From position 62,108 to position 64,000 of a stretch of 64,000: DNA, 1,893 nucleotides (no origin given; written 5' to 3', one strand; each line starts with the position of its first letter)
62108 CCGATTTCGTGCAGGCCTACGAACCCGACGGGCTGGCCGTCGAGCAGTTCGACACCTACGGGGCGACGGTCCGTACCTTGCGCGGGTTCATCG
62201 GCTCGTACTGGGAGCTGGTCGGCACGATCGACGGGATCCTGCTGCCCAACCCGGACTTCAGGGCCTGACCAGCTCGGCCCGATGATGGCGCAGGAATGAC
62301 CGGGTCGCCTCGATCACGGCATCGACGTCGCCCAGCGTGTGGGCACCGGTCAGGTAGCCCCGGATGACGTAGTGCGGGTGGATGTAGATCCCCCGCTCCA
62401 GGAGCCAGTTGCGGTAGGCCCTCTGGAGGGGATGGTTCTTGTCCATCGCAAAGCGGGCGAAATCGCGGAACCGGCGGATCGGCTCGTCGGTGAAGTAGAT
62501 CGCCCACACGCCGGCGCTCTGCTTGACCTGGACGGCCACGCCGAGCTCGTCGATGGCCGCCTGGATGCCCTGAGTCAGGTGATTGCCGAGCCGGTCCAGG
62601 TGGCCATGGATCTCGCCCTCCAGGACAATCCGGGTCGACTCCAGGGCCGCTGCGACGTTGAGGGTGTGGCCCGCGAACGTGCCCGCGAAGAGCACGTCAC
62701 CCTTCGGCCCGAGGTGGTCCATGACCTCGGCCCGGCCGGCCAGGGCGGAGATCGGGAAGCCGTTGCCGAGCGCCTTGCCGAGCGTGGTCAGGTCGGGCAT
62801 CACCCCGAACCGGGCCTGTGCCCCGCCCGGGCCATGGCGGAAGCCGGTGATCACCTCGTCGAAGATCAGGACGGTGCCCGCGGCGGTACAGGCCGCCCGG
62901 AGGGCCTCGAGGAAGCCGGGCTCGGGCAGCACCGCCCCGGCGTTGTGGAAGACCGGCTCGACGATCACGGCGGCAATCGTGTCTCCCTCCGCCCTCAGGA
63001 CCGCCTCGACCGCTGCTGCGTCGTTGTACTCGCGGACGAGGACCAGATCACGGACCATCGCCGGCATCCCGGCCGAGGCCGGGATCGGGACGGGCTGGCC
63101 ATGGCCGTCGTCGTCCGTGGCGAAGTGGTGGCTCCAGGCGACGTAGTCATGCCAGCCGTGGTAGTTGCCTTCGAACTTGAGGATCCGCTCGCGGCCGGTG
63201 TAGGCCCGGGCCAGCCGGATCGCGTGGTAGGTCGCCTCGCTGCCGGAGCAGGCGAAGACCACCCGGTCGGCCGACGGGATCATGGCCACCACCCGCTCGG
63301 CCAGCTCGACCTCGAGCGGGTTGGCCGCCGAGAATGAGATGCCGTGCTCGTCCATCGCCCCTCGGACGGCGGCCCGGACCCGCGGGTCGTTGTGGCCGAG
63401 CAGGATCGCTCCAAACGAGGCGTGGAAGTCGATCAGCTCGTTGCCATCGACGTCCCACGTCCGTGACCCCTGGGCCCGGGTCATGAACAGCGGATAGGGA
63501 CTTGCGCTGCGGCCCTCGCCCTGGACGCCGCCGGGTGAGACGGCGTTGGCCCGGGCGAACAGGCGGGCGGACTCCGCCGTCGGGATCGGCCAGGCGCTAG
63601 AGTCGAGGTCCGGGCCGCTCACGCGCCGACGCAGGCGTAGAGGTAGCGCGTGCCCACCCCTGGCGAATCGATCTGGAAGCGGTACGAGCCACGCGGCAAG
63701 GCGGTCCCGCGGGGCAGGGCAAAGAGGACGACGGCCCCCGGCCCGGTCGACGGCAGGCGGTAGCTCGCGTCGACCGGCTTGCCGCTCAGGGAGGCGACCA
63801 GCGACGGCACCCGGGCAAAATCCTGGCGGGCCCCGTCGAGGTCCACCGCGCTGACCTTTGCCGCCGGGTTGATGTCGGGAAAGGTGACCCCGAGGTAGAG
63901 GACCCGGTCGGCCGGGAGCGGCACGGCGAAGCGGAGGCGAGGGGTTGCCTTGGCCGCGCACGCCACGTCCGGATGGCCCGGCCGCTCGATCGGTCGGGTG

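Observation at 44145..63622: Gene content suggests catabolism of an amino-cyclitol (inosamine or deoxystreptamine-like) rather than plain myo-inositol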

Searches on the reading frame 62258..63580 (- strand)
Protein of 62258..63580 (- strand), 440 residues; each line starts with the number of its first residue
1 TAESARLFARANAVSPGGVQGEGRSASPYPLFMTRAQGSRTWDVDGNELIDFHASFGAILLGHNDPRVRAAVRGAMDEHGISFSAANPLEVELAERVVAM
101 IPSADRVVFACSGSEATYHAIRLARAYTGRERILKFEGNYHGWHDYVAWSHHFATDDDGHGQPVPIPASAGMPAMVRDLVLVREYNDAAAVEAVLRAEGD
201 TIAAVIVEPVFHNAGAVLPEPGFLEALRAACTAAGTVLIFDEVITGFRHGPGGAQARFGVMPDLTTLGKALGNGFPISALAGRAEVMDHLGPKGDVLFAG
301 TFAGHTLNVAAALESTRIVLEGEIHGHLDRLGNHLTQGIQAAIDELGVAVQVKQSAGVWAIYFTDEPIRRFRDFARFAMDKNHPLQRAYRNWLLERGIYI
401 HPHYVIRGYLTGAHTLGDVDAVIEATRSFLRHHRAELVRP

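Call 38: search_solved_structures(query=window:62258-63580:-, max_evalue=1e-30)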
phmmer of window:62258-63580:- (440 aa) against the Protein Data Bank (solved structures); distinct sequences matched with E-value up to 1e-30: 52.
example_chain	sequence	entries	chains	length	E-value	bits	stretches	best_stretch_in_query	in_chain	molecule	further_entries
6w80_A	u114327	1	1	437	1.1e-89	304.2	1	4-427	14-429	Glutamate-1-semialdehyde 2,1-aminomutase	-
2e7u_A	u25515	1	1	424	5.1e-85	288.9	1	7-428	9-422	Glutamate-1-semialdehyde 2,1-aminomutase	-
3fqa_A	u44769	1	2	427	4.5e-84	285.8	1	2-429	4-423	Glutamate-1-semialdehyde 2,1-aminomutase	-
3fq8_A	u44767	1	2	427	8.7e-84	284.9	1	2-429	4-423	Glutamate-1-semialdehyde 2,1-aminomutase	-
2gsa_A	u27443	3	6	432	1.2e-83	284.4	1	2-429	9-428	GLUTAMATE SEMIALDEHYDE AMINOTRANSFERASE | PROTEIN (GLUTAMATE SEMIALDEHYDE AMINOTRANSFERASE)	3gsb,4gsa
3fq7_A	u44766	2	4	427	2.2e-83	283.6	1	2-429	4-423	Glutamate-1-semialdehyde 2,1-aminomutase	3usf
2hoy_A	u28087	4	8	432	2.3e-83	283.5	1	2-429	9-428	Glutamate-1-semialdehyde 2,1-aminomutase (GSAM) apo-form | Glutamate-1-semialdehyde 2,1-aminomutase (GSAM) pmp-form | Glutamate-1-semialdehyde 2,1-aminomutase (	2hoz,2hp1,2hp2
5i92_A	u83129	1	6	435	9.4e-83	281.4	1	4-425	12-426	Glutamate-1-semialdehyde 2,1-aminomutase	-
2cfb_A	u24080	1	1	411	1.2e-82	281.1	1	16-430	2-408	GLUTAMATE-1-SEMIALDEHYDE 2,1-AMINOMUTASE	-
3k28_A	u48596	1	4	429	2.2e-81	277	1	5-427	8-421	Glutamate-1-semialdehyde 2,1-aminomutase 2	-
3bs8_A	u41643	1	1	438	1.1e-80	274.6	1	4-428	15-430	Glutamate-1-semialdehyde 2,1-aminomutase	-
4e77_A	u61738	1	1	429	5.8e-79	269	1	3-428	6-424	Glutamate-1-semialdehyde 2,1-aminomutase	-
5hdm_A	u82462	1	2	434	8.6e-79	268.4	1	4-428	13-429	Glutamate-1-semialdehyde 2,1-aminomutase 1, chloroplastic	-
2epj_A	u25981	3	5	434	1.5e-75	257.7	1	4-431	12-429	Glutamate-1-semialdehyde 2,1-aminomutase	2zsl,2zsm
3l44_A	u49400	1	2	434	1.1e-73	251.5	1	17-426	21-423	Glutamate-1-semialdehyde 2,1-aminomutase 1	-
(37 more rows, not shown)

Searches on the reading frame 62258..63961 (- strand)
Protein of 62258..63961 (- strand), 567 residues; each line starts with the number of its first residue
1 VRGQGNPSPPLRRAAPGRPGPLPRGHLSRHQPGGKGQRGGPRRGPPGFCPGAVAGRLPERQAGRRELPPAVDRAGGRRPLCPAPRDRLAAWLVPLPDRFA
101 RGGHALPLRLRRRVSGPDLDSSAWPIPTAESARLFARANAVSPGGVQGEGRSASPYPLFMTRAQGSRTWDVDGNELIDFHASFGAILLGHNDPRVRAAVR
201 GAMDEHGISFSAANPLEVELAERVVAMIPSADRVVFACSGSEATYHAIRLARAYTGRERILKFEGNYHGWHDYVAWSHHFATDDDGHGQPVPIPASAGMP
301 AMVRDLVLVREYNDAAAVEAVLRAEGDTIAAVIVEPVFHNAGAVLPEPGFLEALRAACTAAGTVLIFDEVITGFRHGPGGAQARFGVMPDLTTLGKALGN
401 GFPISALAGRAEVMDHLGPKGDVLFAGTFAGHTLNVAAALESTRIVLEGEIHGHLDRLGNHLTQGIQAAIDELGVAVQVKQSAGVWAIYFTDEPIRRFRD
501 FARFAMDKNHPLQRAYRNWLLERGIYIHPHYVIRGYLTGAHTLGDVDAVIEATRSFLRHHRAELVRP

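Call 6: search_protein_families(library=pfam, proteins=[window:62258-63961:-], max_evalue=0.00001)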
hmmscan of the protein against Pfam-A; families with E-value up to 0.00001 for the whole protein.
window:62258-63961:- (567 aa): 2 families
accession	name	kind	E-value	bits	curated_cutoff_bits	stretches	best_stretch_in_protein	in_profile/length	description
PF00202.27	Aminotran_3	-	2.2e-64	218.1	30.5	1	153-491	6-351/403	Aminotransferase class-III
PF00155.27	Aminotran_1_2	-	2.9e-07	30.4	19.7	1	313-529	128-332/361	Aminotransferase class I and II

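Call 8: search_protein_families(library=ncbifam, proteins=[window:62258-63961:-], max_evalue=0.00001)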
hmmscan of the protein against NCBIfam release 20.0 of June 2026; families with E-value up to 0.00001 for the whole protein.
window:62258-63961:- (567 aa): 69 families (the best 25 are shown)
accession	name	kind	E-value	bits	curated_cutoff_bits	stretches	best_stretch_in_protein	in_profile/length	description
NF000818.0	PRK00062.1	subfamily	1.3e-119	399.7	398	1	129-559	4-426/429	glutamate-1-semialdehyde 2,1-aminomutase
TIGR00713.1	hemL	equivalog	1.2e-114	383.2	527.3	1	131-557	2-420/423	glutamate-1-semialdehyde 2,1-aminomutase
NF041362.1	GntE_guanitoxin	equivalog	4.2e-113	378.1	525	1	130-547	7-423/426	guanitoxin biosynthesis PLP-dependent transaminase GntE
NF009055.0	PRK12389.1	equivalog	3.5e-97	325.7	637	1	129-557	4-425/431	glutamate-1-semialdehyde 2,1-aminomutase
NF004856.0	PRK06209.1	equivalog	1e-72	245.1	486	1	130-482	10-352/450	glutamate-1-semialdehyde 2,1-aminomutase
NF001864.0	PRK00615.1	equivalog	8e-70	235.6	706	1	130-546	6-415/433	glutamate-1-semialdehyde aminotransferase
NF005453.0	PRK07046.1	subfamily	1.3e-52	179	425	1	153-557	54-448/453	transaminase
NF005272.0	PRK06777.1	equivalog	6.8e-49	166.6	725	1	158-493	24-361/421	4-aminobutyrate--2-oxoglutarate transaminase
NF004426.0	PRK05769.1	equivalog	5.6e-48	163.8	552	2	325-493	218-382/441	acetyl ornithine aminotransferase family protein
NF005985.0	PRK08088.1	equivalog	5.7e-48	163.6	713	1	155-488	22-357/426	4-aminobutyrate--2-oxoglutarate transaminase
NF005692.0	PRK07495.1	equivalog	8.2e-48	163.1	724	1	158-492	24-360/425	4-aminobutyrate--2-oxoglutarate transaminase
TIGR00700.1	GABAtrnsam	equivalog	1.2e-47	162.5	506.65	1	156-492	15-359/420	4-aminobutyrate--2-oxoglutarate transaminase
NF005993.0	PRK08117.1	subfamily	1.9e-47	161.9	574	1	158-494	27-371/433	aspartate aminotransferase family protein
TIGR00707.1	argD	subfamily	8.4e-47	159.8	410.05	1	156-474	9-314/381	acetylornithine/succinylornithine family transaminase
NF004718.0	PRK06062.1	subfamily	5.6e-45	153.7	472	2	317-496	205-387/454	hypothetical protein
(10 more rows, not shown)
